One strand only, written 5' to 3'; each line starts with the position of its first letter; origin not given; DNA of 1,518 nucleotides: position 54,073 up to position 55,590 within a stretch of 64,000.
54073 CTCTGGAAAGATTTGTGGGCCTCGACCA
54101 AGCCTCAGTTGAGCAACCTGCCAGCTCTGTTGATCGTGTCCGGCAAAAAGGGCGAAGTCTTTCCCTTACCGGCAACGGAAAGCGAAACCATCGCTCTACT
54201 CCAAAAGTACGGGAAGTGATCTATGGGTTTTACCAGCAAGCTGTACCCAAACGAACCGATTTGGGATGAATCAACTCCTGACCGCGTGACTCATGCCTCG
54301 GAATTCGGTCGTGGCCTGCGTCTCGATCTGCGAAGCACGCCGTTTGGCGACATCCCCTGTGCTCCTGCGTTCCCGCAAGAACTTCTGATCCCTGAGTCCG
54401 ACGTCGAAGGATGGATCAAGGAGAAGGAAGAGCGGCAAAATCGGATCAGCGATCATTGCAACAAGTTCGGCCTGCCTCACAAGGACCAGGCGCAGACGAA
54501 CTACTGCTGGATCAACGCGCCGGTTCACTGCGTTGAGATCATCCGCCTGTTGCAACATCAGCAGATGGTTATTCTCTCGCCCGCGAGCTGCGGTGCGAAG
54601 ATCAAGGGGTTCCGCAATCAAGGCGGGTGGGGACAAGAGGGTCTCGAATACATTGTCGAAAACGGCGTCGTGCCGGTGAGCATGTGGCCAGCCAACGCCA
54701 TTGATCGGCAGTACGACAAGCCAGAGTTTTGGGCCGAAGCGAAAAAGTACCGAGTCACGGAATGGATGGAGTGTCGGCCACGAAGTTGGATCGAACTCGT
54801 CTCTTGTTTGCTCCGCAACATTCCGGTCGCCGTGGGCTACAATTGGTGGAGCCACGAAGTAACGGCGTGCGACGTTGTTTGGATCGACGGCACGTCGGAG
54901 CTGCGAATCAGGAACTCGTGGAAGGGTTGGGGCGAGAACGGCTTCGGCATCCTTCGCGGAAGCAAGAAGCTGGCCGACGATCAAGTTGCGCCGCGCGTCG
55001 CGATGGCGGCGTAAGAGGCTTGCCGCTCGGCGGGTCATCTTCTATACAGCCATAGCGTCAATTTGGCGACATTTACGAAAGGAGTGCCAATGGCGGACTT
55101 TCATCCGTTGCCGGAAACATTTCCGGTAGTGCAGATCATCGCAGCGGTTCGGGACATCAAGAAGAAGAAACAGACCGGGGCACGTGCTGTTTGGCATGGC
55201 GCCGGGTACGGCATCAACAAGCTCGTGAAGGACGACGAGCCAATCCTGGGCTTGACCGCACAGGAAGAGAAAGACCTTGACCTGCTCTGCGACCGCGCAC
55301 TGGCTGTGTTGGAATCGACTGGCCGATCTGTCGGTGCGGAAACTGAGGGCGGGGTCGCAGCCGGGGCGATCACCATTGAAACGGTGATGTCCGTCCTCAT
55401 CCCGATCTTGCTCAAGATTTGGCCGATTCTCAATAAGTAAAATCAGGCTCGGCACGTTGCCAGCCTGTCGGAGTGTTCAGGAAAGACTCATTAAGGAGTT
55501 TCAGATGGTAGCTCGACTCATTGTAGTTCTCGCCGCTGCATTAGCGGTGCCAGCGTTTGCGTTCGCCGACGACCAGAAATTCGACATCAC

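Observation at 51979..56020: Terminator-bounded envelope cassette that may be a non-canonical lysis or cell-surface module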

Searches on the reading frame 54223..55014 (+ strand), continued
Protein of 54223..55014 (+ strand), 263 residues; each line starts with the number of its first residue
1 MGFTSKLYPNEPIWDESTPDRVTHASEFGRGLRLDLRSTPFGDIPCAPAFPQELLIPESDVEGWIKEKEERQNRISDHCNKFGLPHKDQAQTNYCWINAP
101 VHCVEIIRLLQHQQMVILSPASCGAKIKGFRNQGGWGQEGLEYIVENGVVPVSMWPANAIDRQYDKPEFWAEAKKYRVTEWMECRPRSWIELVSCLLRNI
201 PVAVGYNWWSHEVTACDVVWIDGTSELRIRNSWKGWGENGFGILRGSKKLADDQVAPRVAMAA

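Call 72: search_protein_families(library=pfam, alignment_id=A7, max_evalue=0.001)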
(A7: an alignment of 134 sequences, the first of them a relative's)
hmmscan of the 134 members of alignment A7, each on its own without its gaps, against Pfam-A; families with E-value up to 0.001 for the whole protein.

A. member 1, L002:6424-8070:+ (548 aa): 1 family
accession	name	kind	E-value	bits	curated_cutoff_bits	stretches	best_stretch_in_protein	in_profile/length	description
PF04865.19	Baseplate_J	-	7.2e-12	45.6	21.1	1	90-226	12-130/255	Baseplate J-like protein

B. families by the number of members that match (of 134 scanned): 31 families (the first 25 are shown)
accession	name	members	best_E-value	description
PF00085.26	Thioredoxin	8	5e-10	Thioredoxin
PF13098.12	Thioredoxin_2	6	1.3e-06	Thioredoxin-like domain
PF05105.17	Phage_holin_4_1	2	3.3e-26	Bacteriophage holin family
PF20454.4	GpA_nuclease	2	6.3e-18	Terminase large subunit gpA, endonuclease domain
PF13365.12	Trypsin_2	2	7.2e-15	Trypsin-like peptidase domain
PF00413.30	Peptidase_M10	1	5.2e-28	Matrixin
PF20434.5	BD-FAE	1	9.8e-15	BD-FAE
PF07087.16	DUF1353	1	1.6e-14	Protein of unknown function (DUF1353)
PF07460.16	NUMOD3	1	2.2e-14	NUMOD3 motif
PF04865.19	Baseplate_J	1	7.2e-12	Baseplate J-like protein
PF11753.13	DUF3310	1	3.1e-11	Protein of unknwon function (DUF3310)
PF06074.18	Portal_Mu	1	1.4e-10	Portal protein of Mu bacteriophage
PF05119.17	Terminase_4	1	4e-10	Phage terminase, small subunit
PF07859.19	Abhydrolase_3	1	5e-10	alpha/beta hydrolase fold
PF25710.1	CrAss_Ring_3_4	1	1.1e-09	Phage tail ring protein 3/4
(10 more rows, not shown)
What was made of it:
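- Pfam Thioredoxin matches 8 neighbours (call 72).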

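Call 74: search_protein_families(library=pfam, proteins=[L017:11289-11771:+, L037:6618-7181:+, L037:7208-7702:+, L017:10792-11235:+, L017:11804-12316:+, L030:11255-12115:+, L044:10798-11529:+, L044:8730-9233:+, L036:2916-3389:+, L029:5732-6700:+], max_evalue=0.01)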
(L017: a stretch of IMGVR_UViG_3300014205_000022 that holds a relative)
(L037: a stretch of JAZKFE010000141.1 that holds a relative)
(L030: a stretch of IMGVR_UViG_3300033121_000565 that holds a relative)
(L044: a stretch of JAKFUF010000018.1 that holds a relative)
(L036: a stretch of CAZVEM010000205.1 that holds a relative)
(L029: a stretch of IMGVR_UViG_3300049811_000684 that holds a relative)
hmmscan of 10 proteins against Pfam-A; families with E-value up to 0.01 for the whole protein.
L017:11289-11771:+ (160 aa): 1 family
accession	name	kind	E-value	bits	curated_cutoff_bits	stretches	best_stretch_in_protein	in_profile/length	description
PF05105.17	Phage_holin_4_1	-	3.3e-26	92.1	22.2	1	32-132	11-115/116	Bacteriophage holin family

L037:6618-7181:+ (187 aa): 1 family
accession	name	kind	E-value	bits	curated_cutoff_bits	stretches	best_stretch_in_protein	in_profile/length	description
PF05105.17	Phage_holin_4_1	-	1.2e-23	83.8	22.2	1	35-133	13-115/116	Bacteriophage holin family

L037:7208-7702:+ (164 aa): 0 families

L017:10792-11235:+ (147 aa): 0 families

L017:11804-12316:+ (170 aa): 0 families

L030:11255-12115:+ (286 aa): 1 family
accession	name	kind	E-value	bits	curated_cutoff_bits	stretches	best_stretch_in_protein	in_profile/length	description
PF05708.18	Peptidase_C92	-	2.8e-05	24.7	27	1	53-169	24-120/166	Permuted papain-like amidase enzyme, YaeF/YiiX, C92 family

L044:10798-11529:+ (243 aa): 1 family
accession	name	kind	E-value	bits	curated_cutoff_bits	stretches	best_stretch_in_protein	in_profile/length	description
PF13098.12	Thioredoxin_2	-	0.00096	19.9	27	1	58-132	7-88/104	Thioredoxin-like domain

L044:8730-9233:+ (167 aa): 0 families

L036:2916-3389:+ (157 aa): 0 families

L029:5732-6700:+ (322 aa): 0 families
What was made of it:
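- On Holin-endolysin-spanin lysis cassette: In relatives, PF05105 holins lie next to the g4-g5 pair in L017 and L037 (call 74).
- Closest known: Canonical holin-endolysin-spanin cassettes. Same: Genuine PF05105 holins are adjacent in two relatives (call 74).
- Phage_holin_4_1 genes lie within about 1.5 kb of the pair in L017 (E 3e-26) and L037 (E 1e-23) (calls 72, 74).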

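Call 75: search_protein_families(library=phrogs, alignment_id=A7, max_evalue=0.0001)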
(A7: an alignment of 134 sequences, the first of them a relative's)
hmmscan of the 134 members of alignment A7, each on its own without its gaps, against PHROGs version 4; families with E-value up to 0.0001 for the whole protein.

A. member 1, L002:6424-8070:+ (548 aa): 1 family
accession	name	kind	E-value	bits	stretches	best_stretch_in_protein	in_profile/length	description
phrog_6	-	tail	2.5e-17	63.8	1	20-527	76-394/548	baseplate wedge subunit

B. families by the number of members that match (of 134 scanned): 46 families (the first 25 are shown)
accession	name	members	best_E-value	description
phrog_38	-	2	6.5e-29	terminase large subunit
phrog_199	-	2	2.8e-18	holin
phrog_15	-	2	2.5e-17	terminase large subunit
phrog_16802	-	2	2.9e-08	-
phrog_9683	-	2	4.8e-08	protease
phrog_314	-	1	7.6e-45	homing endonuclease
phrog_16945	-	1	2.8e-26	endonuclease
phrog_7168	-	1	8.1e-21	homing endonuclease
phrog_236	-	1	3e-20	nucleotide kinase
phrog_1158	-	1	5.1e-19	tail assembly chaperone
phrog_5653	-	1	1.8e-18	terminase large subunit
phrog_5839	-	1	3.4e-18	-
phrog_6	-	1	2.5e-17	baseplate wedge subunit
phrog_32578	-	1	6.2e-15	-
phrog_3341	-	1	2e-13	esterase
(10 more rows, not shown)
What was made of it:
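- On Holin-endolysin-spanin lysis cassette: TerL PHROG families match several proteins within two genes of the pair (call 75).
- PHROG holin phrog_199 matches two neighbouring proteins (call 75).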

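Call 91: find_encoding_contigs(protein=P0024, flank=10000, max_places=1)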
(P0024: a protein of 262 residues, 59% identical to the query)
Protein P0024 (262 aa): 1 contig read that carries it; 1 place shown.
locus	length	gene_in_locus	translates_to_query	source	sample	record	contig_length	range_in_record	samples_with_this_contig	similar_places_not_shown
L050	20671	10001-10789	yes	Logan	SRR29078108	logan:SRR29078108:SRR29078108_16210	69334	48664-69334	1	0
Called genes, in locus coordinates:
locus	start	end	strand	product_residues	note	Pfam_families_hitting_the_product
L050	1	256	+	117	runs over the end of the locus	-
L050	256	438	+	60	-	-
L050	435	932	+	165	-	-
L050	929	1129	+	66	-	-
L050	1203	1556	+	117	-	-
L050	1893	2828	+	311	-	PF02767:DNA_pol3_beta_2, PF02768:DNA_pol3_beta_3 (weak)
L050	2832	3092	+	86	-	-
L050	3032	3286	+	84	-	-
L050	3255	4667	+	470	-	-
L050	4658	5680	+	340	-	PF01555:N6_N4_Mtase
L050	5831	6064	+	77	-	PF11753:DUF3310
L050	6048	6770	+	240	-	PF02511:Thy1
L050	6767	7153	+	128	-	-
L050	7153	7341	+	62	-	-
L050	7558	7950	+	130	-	-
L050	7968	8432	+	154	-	PF00583:Acetyltransf_1, PF13508:Acetyltransf_7 (weak)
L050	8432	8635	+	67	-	-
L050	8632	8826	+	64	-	-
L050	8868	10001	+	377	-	-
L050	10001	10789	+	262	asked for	-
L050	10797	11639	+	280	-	PF13365:Trypsin_2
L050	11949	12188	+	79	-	-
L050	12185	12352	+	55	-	-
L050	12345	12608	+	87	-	-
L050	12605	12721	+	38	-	-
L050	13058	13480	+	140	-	-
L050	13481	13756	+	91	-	-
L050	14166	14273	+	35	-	-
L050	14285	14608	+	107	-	-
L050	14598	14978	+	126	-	-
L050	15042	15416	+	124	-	-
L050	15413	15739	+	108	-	-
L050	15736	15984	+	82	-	-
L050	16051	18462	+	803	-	PF03629:SASA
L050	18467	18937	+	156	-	-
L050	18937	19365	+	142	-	-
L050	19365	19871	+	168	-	-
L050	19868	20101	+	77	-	-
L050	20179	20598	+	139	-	-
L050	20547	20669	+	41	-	?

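Call 92: find_encoding_contigs(protein=P0063, flank=10000, max_places=1)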
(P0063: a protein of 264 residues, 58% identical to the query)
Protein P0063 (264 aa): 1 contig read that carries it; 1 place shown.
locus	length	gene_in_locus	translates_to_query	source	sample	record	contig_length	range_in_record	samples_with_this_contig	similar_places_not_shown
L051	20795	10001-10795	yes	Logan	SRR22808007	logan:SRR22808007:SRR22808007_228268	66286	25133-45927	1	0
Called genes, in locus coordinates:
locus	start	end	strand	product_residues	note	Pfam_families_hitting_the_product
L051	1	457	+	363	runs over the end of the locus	-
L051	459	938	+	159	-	-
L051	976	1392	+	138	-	-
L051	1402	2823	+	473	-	-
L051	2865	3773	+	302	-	-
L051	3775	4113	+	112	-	-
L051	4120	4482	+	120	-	-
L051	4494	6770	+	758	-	-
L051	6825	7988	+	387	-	-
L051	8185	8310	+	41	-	-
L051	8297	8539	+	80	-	-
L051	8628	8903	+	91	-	-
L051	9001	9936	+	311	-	-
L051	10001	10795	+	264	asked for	PF00112:Peptidase_C1 (faint)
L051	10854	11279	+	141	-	-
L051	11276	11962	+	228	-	PF00989:PAS, PF13426:PAS_9 (weak)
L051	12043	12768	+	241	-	-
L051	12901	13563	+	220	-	-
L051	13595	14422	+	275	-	PF04724:Glyco_transf_17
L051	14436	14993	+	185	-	PF13489:Methyltransf_23 (weak)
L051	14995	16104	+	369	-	PF01073:3Beta_HSD, PF01370:Epimerase, PF02719:Polysacc_synt_2, PF04321:RmlD_sub_bind, PF07993:NAD_binding_4, PF16363:GDP_Man_Dehyd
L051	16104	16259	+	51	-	-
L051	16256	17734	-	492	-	-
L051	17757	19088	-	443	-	PF13102:Phage_int_SAM_5 (faint), PF13495:Phage_int_SAM_4, PF00589:Phage_integrase (faint)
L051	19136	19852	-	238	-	-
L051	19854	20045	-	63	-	-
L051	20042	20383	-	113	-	-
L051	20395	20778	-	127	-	-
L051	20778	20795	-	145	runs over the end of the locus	-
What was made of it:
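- L051 carries sugar-modifying genes nearby (call 92).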

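Call 93: find_encoding_contigs(protein=P0084, flank=10000, max_places=1)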
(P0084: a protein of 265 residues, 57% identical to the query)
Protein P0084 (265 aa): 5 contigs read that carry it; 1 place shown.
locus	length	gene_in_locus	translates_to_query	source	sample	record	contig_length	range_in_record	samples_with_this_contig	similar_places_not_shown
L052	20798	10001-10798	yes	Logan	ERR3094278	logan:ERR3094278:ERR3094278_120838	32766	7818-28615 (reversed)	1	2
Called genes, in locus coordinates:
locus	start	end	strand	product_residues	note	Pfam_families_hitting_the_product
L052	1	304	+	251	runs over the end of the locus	-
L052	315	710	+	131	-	-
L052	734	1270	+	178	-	-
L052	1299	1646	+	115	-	PF24729:Acb2_Tad1_hairpin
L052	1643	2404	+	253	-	-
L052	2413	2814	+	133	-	-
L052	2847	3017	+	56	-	-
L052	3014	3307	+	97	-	-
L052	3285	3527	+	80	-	-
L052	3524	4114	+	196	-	-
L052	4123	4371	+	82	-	-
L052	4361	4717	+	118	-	-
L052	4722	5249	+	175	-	-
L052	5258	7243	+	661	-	-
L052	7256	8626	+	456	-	-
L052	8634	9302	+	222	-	-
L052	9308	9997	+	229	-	-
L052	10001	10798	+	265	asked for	-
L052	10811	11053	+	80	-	-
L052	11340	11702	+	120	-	-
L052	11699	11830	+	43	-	-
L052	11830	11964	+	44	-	-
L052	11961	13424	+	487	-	-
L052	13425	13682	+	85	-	-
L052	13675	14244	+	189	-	-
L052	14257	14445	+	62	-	-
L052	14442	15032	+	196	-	PF13578:Methyltransf_24 (weak)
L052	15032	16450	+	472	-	PF08241:Methyltransf_11, PF13489:Methyltransf_23, PF13649:Methyltransf_25 (weak)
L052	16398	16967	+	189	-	-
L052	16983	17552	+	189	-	-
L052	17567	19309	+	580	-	-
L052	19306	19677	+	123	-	-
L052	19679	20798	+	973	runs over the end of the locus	PF04233:Phage_Mu_F, PF00454:PI3_PI4_kinase (weak)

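Call 102: search_protein_representatives(alignment_id=A4)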
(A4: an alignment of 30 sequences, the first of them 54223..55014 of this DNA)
Query: 30 sequences, 265 profile positions. Proteins with E-value up to 0.001 (for the whole library): 1555; up to 1e-10: 884; up to 1e-30: 511. The best 150 are listed.
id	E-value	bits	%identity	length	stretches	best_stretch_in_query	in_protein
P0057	6.4e-126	435.4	-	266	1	1-259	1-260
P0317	2.3e-116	404.1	-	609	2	95-265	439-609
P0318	1.0e-115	402.0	-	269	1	1-263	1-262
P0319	1.2e-114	398.4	-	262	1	1-265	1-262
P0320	4.6e-113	393.3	-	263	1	8-265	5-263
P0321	1.6e-111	388.2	-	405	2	94-264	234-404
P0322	1.4e-109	381.9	-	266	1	1-265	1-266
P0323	1.4e-107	375.3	-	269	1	1-261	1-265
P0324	1.4e-105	368.7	-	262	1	1-265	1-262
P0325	4.2e-104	363.9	-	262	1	2-265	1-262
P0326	1.9e-102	358.4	-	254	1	12-264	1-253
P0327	4.5e-101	354.0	-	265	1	1-261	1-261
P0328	3.8e-100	350.9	-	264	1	1-264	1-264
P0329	3.1e-97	341.4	-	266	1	1-263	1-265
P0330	3.2e-95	334.8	-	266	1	1-264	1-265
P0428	3.0e-64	233.2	-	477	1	13-262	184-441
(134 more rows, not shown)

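Call 110: find_encoding_contigs(protein=P0428, flank=10000, max_places=2)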
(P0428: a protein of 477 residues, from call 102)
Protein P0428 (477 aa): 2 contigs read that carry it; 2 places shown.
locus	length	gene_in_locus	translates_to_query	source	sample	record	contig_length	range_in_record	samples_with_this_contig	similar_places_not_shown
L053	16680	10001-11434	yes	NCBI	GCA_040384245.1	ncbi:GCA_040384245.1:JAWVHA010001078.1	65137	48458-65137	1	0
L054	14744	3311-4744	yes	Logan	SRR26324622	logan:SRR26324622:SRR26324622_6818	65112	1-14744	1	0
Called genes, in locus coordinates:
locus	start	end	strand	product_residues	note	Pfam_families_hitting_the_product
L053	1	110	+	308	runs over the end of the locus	PF12684:DUF3799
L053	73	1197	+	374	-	PF03837:RecT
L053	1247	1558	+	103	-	-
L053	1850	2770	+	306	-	-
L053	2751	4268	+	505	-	PF00772:DnaB, PF03796:DnaB_C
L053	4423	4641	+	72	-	-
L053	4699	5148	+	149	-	-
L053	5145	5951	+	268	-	PF01555:N6_N4_Mtase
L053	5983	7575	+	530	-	-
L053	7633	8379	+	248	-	PF26128:Gad2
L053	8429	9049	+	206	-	PF09414:RNA_ligase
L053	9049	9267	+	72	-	-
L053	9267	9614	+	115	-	-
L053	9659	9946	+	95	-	-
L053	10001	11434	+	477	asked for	-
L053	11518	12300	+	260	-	-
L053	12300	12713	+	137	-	-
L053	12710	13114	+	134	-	-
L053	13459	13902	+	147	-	-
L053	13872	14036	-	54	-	-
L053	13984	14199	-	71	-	-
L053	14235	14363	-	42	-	-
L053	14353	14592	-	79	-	-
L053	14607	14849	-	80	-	-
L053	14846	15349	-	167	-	-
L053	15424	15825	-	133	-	-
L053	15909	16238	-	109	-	PF00196:GerE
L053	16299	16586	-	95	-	PF21779:DUF6874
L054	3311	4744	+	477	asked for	-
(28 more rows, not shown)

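Call 111: find_encoding_contigs(protein=P0061, flank=10000, max_places=1)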
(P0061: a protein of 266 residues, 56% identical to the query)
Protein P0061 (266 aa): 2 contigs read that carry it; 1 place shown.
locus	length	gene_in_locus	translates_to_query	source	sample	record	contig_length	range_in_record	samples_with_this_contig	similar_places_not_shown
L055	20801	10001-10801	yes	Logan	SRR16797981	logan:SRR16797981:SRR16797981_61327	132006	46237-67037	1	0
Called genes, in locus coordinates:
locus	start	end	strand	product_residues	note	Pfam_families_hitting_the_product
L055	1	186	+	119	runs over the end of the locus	-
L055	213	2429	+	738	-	-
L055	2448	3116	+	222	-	-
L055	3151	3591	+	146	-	-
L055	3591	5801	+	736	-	-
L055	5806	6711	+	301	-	PF04539:Sigma70_r3 (weak)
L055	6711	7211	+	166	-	-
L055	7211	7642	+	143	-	-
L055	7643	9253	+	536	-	-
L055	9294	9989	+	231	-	-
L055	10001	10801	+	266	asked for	PF00112:Peptidase_C1 (faint)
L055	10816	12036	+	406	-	PF13365:Trypsin_2, PF13098:Thioredoxin_2 (weak), PF13899:Thioredoxin_7 (weak)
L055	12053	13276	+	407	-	-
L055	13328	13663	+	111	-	-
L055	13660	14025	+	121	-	-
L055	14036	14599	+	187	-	-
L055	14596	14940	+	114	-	-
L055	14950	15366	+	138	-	-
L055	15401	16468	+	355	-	-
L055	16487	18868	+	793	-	-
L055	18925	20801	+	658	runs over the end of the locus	PF00535:Glycos_transf_2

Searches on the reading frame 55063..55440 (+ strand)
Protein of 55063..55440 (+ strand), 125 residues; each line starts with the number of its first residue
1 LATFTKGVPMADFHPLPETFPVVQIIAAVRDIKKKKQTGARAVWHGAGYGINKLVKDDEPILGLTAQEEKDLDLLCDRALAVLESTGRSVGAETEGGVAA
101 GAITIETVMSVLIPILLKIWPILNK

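Call 6: search_protein_families(library=pfam, proteins=[window:55063-55440:+], max_evalue=1)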
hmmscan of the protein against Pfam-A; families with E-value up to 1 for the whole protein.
window:55063-55440:+ (125 aa): 0 families

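Call 9: search_protein_families(library=phrogs, proteins=[window:55063-55440:+], max_evalue=0.1)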
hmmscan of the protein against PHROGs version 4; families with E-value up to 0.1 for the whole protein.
window:55063-55440:+ (125 aa): 2 families
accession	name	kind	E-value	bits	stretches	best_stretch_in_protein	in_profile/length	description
phrog_3139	-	other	0.0066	16.4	1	61-111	137-186/387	aminotransferase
phrog_26619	-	unknown function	0.034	15.3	1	85-112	42-69/101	-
